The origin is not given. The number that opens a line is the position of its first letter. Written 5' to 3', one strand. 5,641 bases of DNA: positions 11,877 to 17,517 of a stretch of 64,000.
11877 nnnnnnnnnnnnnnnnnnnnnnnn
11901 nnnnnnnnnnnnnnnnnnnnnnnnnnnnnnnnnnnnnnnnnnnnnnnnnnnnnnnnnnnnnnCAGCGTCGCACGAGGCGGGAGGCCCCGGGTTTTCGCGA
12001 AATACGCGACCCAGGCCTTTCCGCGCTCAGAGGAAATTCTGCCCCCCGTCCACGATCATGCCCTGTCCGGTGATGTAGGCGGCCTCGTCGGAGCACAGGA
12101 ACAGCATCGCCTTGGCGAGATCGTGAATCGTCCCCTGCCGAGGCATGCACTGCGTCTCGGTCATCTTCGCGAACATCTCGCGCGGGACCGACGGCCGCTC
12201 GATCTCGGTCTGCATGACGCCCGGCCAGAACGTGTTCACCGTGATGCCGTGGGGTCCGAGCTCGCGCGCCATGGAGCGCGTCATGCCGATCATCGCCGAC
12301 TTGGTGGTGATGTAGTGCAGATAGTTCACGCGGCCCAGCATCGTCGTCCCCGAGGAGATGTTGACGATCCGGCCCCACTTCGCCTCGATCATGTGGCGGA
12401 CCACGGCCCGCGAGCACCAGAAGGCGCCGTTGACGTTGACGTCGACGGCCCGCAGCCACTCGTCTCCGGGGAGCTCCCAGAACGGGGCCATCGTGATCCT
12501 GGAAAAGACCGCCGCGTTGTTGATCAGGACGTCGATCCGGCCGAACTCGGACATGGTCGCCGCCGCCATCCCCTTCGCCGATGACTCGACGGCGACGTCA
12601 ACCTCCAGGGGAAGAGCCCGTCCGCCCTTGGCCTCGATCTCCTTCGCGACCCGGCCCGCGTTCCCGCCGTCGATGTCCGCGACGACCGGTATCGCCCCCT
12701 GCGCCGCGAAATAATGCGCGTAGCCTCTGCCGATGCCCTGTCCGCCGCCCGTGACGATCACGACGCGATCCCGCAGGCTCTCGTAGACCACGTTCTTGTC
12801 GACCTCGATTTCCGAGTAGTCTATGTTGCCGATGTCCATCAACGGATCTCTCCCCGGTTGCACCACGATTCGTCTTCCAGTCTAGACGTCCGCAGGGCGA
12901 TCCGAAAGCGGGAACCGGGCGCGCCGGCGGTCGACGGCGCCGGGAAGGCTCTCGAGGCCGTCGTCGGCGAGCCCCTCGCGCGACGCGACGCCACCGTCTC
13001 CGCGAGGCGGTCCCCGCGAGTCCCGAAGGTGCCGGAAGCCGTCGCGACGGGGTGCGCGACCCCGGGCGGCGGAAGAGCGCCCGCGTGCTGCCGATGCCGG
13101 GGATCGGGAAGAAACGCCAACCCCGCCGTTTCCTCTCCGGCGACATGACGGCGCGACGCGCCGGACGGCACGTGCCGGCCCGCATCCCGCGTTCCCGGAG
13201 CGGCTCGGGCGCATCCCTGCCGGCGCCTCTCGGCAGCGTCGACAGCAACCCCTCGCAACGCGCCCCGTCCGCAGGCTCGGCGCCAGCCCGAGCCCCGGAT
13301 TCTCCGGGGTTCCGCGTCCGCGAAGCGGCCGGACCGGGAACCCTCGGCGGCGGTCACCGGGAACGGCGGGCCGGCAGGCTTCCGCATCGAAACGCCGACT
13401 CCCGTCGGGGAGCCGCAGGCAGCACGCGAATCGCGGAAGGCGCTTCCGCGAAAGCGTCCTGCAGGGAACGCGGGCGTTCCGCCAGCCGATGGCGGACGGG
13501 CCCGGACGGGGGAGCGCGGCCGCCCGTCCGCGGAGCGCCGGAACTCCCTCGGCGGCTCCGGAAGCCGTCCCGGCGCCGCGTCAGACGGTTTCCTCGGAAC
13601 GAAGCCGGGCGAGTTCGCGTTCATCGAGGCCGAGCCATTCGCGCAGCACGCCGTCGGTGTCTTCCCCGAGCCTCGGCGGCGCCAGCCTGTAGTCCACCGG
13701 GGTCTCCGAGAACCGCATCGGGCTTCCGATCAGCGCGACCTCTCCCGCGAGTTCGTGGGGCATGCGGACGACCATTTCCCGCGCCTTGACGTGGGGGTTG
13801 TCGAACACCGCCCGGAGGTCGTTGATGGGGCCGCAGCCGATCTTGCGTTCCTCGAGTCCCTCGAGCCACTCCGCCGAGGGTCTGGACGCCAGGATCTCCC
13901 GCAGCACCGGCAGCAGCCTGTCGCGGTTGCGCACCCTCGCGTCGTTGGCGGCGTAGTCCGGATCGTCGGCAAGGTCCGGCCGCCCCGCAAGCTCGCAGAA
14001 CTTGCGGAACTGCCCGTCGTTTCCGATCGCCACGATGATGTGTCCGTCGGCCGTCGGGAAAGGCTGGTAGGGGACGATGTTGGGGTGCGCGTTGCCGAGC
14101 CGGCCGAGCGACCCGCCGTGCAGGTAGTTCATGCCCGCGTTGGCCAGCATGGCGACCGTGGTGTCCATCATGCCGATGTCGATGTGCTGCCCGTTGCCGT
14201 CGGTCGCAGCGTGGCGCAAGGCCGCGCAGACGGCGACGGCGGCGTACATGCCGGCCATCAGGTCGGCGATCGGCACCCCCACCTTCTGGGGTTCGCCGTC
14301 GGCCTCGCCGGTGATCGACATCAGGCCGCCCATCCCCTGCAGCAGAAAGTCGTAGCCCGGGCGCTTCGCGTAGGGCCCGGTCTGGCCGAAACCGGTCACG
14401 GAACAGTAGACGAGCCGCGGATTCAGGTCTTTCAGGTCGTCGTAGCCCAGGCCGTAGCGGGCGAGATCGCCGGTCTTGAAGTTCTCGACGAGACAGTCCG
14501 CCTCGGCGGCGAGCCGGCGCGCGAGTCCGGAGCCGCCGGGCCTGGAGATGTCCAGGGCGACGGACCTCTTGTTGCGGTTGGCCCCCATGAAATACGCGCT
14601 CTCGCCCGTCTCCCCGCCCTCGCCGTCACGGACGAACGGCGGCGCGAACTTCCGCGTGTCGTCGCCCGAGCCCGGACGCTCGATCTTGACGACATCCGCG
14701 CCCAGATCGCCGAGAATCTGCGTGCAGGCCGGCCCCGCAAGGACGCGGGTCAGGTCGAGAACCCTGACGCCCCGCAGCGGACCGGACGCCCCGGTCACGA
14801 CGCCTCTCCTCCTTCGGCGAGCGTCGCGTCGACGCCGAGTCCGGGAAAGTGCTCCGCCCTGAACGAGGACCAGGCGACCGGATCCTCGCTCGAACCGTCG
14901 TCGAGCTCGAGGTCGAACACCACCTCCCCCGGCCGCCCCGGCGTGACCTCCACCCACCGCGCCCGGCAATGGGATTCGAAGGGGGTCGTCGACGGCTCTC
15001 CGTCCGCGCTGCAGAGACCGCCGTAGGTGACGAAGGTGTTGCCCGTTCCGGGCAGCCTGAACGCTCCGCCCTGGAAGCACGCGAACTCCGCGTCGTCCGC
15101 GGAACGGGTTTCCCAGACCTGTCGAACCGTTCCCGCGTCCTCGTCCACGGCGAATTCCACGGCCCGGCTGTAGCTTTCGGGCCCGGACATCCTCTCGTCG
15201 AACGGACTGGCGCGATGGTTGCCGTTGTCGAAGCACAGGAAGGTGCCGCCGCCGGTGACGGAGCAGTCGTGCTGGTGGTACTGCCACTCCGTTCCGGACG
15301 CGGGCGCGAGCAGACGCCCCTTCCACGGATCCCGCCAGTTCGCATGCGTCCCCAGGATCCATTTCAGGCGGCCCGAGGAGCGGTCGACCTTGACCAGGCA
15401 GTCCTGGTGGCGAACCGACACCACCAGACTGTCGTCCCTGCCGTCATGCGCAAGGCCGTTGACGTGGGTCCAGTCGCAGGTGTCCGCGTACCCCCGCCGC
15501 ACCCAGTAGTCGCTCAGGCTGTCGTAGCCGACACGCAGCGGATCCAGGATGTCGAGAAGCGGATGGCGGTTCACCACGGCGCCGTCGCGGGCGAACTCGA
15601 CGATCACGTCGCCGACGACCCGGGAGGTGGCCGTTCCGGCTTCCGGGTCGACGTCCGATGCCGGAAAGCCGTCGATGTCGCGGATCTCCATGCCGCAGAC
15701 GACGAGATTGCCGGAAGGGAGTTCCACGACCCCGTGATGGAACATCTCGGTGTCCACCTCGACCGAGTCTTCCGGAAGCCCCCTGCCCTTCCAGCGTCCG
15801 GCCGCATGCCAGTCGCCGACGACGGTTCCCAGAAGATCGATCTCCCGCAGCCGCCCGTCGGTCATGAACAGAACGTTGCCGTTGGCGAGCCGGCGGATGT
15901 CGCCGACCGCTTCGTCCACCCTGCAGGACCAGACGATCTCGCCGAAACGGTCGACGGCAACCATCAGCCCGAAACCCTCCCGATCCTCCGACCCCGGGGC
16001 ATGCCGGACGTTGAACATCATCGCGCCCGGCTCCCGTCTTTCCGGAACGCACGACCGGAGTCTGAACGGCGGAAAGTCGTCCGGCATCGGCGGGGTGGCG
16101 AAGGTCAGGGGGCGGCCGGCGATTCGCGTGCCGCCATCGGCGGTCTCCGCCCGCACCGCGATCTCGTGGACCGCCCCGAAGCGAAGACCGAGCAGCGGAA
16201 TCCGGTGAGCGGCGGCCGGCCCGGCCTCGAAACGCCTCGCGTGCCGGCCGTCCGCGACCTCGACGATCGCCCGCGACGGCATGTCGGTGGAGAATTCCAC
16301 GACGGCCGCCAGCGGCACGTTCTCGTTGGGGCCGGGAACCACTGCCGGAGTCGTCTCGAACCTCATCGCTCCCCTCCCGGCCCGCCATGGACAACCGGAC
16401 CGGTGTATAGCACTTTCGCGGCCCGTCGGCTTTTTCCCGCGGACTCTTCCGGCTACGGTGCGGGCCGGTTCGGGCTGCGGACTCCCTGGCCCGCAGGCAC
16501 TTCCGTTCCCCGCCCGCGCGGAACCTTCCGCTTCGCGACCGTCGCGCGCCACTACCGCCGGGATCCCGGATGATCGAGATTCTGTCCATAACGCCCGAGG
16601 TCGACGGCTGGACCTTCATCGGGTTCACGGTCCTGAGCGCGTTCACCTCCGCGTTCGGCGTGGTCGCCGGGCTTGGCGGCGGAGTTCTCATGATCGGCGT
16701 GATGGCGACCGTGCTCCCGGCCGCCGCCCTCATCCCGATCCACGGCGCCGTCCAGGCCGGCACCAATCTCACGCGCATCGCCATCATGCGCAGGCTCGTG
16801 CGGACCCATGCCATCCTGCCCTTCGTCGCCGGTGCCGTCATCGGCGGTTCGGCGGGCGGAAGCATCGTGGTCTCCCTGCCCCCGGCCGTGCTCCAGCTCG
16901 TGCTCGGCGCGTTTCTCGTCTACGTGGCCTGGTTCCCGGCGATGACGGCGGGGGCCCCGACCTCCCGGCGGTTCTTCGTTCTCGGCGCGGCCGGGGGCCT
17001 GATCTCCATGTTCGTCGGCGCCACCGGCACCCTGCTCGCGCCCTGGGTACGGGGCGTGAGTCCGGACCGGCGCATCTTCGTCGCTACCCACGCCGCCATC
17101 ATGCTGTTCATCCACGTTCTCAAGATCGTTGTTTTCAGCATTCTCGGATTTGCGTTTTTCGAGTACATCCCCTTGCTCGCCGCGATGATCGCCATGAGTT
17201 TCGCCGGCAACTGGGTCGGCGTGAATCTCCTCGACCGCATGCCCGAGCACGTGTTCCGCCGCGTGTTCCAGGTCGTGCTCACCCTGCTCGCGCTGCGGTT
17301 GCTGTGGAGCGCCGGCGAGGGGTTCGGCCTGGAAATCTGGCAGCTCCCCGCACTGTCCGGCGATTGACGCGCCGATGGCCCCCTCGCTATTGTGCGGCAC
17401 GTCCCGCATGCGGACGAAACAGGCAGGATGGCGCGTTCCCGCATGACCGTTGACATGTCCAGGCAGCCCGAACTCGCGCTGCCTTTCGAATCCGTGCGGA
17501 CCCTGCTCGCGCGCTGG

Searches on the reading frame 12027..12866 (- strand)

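Call 10: search_protein_families(library=pfam, proteins=[window:12027-12866:-], max_evalue=0.00001)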
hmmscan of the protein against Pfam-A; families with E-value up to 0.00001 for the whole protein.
window:12027-12866:- (279 aa): 3 families
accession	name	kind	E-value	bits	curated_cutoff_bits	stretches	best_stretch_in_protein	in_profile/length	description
PF13561.12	adh_short_C2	-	2.2e-59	201.4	27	1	43-276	6-235/236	Enoyl-(Acyl carrier protein) reductase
PF00106.31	adh_short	-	2.1e-53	181.1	26.6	1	34-226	1-190/195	short chain dehydrogenase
PF08659.16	KR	-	6.9e-08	33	22.6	1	36-210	3-173/180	KR domain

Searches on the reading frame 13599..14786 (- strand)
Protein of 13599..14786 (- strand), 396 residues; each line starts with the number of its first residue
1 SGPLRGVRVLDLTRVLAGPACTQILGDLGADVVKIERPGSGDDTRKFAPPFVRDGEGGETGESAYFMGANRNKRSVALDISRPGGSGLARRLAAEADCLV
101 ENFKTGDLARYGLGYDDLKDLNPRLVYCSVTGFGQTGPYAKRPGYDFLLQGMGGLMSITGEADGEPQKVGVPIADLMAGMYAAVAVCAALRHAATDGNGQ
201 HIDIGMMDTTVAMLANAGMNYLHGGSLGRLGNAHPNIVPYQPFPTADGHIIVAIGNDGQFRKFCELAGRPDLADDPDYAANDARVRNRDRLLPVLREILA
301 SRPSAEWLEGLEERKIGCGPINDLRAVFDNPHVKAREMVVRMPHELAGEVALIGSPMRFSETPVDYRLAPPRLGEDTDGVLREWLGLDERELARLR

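Call 50: search_protein_families(library=pfam, proteins=[window:13599-14786:-], max_evalue=0.00001)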
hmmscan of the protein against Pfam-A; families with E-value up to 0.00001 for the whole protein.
window:13599-14786:- (396 aa): 1 family
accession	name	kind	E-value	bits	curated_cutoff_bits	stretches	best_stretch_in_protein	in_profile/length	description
PF02515.22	CoA_transf_3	-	3e-136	454.8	23.3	1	4-377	1-366/366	CoA-transferase family III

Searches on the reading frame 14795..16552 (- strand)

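Call 10: search_protein_families(library=pfam, proteins=[window:14795-16552:-], max_evalue=0.00001)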
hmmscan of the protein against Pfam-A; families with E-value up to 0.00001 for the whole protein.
window:14795-16552:- (585 aa): 2 families
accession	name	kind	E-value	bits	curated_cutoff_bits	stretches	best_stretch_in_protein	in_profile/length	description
PF05935.17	Arylsulfotrans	-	2.1e-59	201.9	24.2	1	192-538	25-352/374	Arylsulfotransferase (ASST)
PF14269.12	Arylsulfotran_2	-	2.7e-09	37.3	27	1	260-511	49-280/301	Arylsulfotransferase (ASST)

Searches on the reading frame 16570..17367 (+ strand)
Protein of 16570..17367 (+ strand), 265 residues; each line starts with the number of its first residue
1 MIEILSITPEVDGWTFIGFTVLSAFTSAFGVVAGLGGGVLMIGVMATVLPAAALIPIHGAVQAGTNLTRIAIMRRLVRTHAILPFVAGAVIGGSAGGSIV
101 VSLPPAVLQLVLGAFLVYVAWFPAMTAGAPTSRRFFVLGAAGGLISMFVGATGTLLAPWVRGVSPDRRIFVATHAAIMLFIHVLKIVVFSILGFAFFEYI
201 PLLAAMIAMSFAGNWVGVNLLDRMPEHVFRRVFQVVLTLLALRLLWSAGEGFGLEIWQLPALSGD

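Call 10: search_protein_families(library=pfam, proteins=[window:16570-17367:+], max_evalue=0.00001)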
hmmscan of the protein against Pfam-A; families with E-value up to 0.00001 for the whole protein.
window:16570-17367:+ (265 aa): 1 family
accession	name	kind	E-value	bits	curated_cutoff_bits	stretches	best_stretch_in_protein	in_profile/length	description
PF01925.25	TauE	-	1.4e-22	80.9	32.6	1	22-244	4-237/237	Sulfite exporter TauE/SafE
